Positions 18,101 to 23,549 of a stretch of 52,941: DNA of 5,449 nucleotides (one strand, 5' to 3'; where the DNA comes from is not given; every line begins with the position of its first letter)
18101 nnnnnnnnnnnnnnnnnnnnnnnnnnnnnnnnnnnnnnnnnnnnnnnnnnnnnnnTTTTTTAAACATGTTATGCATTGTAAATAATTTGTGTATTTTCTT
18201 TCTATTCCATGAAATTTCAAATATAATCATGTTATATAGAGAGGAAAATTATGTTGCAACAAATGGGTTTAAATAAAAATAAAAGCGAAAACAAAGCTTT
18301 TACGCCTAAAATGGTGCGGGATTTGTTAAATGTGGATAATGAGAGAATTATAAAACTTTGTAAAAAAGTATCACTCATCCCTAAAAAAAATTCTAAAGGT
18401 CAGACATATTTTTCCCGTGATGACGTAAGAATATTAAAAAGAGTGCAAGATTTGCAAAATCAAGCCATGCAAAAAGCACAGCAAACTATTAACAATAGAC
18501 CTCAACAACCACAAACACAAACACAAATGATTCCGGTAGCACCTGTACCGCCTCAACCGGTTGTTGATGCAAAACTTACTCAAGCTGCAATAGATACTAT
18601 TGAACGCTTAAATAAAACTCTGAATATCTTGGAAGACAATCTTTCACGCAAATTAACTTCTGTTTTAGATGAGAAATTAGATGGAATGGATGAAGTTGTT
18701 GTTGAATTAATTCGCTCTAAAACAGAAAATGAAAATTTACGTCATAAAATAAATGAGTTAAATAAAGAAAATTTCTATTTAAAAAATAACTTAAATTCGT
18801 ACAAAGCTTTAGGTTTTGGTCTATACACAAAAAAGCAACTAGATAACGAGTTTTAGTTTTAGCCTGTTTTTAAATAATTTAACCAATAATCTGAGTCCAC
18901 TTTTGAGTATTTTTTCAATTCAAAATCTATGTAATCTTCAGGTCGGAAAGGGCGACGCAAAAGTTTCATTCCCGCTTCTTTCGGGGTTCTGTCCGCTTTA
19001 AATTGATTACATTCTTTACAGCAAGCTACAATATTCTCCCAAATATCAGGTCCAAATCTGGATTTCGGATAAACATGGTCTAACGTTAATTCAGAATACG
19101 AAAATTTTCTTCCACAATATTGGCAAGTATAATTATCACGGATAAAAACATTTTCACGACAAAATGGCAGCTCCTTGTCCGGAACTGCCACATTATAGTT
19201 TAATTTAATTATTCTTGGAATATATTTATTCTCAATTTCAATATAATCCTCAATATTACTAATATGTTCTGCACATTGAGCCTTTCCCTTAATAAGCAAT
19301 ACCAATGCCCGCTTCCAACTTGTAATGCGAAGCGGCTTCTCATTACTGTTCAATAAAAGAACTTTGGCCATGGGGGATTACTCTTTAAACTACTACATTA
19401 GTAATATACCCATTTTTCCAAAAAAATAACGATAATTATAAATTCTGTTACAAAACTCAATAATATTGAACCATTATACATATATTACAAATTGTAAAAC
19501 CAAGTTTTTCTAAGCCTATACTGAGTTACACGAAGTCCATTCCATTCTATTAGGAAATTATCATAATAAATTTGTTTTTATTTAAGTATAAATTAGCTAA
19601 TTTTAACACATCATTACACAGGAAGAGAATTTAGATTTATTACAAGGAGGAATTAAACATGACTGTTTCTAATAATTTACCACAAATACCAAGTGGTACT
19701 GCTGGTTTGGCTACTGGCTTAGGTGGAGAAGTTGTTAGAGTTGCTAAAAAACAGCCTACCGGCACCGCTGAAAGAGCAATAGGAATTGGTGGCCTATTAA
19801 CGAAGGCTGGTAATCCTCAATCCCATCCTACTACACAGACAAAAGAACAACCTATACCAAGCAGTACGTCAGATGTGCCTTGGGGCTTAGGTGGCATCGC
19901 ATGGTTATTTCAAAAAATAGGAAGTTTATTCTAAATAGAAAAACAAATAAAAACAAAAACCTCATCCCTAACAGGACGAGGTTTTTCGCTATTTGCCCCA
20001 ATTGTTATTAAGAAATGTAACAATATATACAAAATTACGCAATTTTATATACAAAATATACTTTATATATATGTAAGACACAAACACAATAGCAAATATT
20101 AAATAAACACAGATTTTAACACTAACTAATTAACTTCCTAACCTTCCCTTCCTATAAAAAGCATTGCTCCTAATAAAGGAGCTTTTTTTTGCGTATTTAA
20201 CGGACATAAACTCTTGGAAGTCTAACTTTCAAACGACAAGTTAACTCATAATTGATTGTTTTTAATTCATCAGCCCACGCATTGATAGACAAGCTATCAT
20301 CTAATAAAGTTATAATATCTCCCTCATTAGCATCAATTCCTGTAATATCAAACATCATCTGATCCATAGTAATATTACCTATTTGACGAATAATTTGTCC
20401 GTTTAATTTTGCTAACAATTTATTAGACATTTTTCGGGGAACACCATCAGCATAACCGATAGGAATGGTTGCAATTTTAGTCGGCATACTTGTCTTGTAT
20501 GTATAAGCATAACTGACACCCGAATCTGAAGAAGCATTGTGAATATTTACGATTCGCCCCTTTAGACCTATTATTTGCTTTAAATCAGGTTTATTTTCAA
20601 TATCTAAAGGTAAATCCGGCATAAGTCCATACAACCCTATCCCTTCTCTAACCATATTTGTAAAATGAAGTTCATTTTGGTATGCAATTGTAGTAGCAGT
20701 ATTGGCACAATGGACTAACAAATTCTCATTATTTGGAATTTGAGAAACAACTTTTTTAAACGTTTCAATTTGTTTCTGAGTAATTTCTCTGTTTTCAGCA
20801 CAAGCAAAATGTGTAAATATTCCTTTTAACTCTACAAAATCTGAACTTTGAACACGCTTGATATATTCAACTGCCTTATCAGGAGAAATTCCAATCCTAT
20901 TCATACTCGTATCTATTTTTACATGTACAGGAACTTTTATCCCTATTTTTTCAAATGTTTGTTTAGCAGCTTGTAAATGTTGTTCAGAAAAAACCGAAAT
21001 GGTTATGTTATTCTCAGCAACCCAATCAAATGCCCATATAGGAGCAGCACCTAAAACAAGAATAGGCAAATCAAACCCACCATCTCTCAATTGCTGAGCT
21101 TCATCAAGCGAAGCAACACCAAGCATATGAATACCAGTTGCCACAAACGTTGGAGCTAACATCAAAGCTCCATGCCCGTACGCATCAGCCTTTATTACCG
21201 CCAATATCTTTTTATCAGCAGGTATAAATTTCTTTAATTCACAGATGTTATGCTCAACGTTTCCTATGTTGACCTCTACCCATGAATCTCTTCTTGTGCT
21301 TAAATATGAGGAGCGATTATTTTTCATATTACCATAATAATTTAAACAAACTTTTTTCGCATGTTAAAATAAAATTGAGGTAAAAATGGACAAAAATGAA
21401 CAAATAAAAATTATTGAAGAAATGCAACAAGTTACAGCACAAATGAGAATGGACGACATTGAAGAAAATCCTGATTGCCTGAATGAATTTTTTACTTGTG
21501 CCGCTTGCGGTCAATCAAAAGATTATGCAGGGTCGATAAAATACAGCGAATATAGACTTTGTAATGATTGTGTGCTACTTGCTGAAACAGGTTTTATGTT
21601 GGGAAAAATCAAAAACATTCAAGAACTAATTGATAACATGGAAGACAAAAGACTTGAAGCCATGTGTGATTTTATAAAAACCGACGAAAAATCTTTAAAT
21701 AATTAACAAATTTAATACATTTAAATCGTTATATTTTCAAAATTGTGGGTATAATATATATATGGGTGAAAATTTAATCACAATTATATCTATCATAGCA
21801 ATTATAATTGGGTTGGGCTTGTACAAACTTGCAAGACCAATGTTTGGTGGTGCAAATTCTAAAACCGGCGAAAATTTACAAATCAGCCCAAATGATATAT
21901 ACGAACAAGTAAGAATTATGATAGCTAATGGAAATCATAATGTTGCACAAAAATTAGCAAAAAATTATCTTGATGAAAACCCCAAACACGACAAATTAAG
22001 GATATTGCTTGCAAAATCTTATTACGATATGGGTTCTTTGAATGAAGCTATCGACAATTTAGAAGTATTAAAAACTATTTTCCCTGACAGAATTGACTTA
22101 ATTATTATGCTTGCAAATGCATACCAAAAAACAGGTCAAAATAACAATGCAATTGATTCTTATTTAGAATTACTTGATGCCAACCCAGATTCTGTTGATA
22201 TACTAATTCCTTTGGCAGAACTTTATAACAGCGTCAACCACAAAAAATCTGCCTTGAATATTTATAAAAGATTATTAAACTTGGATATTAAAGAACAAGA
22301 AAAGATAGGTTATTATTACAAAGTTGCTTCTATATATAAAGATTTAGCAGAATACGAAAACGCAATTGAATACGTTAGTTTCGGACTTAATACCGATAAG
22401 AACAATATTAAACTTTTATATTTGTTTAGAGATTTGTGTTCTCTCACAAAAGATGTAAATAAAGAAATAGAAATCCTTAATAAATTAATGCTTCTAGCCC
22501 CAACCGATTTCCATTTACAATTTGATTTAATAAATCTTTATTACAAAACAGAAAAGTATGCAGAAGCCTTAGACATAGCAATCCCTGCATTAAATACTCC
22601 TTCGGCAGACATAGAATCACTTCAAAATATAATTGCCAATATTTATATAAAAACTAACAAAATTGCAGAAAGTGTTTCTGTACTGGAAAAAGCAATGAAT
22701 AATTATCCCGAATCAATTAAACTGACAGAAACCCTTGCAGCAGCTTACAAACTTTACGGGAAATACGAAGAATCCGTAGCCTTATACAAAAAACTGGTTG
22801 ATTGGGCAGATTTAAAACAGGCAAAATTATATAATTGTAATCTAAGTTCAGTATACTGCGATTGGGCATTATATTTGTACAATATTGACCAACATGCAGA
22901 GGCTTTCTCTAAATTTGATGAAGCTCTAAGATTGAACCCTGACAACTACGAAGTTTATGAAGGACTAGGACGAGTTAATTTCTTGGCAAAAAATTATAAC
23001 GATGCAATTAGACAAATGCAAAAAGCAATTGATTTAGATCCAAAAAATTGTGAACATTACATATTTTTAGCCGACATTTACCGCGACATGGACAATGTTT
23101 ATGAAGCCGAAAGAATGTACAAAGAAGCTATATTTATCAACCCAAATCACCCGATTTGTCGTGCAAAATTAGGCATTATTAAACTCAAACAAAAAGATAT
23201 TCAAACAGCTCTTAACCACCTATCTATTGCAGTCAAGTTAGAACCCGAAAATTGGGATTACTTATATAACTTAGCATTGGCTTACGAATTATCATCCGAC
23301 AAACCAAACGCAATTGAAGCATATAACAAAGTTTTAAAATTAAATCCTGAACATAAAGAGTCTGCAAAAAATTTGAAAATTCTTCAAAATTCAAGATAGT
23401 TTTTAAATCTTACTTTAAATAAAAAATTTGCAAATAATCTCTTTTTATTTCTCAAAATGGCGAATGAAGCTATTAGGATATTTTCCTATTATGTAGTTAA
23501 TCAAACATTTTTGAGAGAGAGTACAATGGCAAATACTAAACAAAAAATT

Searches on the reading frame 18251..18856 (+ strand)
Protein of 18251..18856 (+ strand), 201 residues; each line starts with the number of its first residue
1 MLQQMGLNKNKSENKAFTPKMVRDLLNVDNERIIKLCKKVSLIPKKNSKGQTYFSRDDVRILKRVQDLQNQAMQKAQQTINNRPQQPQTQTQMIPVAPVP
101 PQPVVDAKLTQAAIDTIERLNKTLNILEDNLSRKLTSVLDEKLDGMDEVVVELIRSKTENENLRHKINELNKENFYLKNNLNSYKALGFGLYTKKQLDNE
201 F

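Call 62: search_protein_families(library=pfam, proteins=[window:18251-18856:+], max_evalue=0.001)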
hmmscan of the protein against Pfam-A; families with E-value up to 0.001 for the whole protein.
window:18251-18856:+ (201 aa): 1 family
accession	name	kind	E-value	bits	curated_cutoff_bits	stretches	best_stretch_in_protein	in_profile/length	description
PF13411.12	MerR_1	-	8e-05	23.1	21.6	1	39-73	23-57/69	MerR HTH family regulatory protein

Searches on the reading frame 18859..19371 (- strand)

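Call 62: search_protein_families(library=pfam, proteins=[window:18859-19371:-], max_evalue=0.001)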
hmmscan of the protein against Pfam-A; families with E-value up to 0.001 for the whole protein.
window:18859-19371:- (170 aa): 3 families
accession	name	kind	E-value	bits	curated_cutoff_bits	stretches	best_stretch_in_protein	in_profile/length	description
PF14279.12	HNH_5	-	1.1e-14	54.5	27.5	1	83-137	1-55/56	HNH endonuclease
PF01844.29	HNH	-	3.6e-13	49.9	21.4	1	83-127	1-46/47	HNH endonuclease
PF13395.12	HNH_4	-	2.8e-09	37.2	22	1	83-130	1-53/54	HNH endonuclease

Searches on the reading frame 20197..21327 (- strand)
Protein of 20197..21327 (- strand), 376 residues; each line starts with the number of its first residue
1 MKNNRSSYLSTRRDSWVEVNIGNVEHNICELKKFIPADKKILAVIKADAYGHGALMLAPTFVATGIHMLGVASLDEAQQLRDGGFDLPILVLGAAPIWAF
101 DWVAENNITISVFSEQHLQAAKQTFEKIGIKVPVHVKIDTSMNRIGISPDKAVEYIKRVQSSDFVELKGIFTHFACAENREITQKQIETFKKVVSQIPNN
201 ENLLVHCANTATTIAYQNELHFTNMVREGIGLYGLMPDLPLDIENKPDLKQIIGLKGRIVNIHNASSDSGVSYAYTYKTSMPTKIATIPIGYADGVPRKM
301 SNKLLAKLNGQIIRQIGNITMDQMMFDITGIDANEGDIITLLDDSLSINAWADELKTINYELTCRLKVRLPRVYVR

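Call 62: search_protein_families(library=pfam, proteins=[window:20197-21327:-], max_evalue=0.001)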
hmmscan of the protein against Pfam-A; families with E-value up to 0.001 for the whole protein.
window:20197-21327:- (376 aa): 2 families
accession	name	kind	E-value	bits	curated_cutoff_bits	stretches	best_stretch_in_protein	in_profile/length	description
PF01168.26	Ala_racemase_N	-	9.1e-63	212.3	24.1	1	19-237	1-220/220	Alanine racemase, N-terminal domain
PF00842.27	Ala_racemase_C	-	1.8e-36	125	25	1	254-374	3-127/127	Alanine racemase, C-terminal domain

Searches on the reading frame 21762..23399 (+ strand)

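Call 62: search_protein_families(library=pfam, proteins=[window:21762-23399:+], max_evalue=0.001)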
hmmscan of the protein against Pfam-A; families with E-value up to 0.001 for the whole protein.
window:21762-23399:+ (545 aa): 27 families (the best 25 are shown)
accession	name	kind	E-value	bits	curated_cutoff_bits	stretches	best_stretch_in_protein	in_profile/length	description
PF07719.23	TPR_2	-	4.2e-37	123.6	27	2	499-531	2-34/34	Tetratricopeptide repeat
PF14559.12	TPR_19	-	4.5e-35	120.2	25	3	54-109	2-57/68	Tetratricopeptide repeat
PF13428.12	TPR_14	-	1.1e-30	103.4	23.5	0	113-154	3-44/44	Tetratricopeptide repeat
PF13432.12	TPR_16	-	4.6e-30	104.1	32.7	2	470-530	3-63/65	Tetratricopeptide repeat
PF00515.34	TPR_1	-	1.8e-28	97.6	27.8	1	499-531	2-34/34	Tetratricopeptide repeat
PF13181.12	TPR_8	-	4.9e-28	95.3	25.7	1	500-531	3-34/34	Tetratricopeptide repeat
PF13424.12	TPR_12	-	6.6e-25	87.6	30.1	1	363-427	4-76/77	Tetratricopeptide repeat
PF13414.12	TPR_11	-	5.3e-23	80.9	26.8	1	476-509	6-39/42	TPR repeat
PF12895.13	ANAPC3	-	2.8e-21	76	27.2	2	42-101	22-80/82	Anaphase-promoting complex, cyclosome, subunit 3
PF13174.12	TPR_6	-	2.6e-19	68.9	26.3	0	500-530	2-32/33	Tetratricopeptide repeat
PF13431.12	TPR_17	-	1.6e-18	65.8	24.4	0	385-416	2-33/34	Tetratricopeptide repeat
PF23914.1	TPR_CcmH_CycH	-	9e-17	61.8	42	2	426-533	46-156/158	Cytochrome c-type biogenesis protein H TPR domain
PF13176.12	TPR_7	-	1.4e-15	56.4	27.9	0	115-143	3-31/36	Tetratricopeptide repeat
PF13371.12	TPR_9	-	2.2e-13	50.4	35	0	472-532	3-63/73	Tetratricopeptide repeat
PF14561.12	TPR_20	-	9.3e-12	45.6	25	0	138-173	15-50/90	Tetratricopeptide repeat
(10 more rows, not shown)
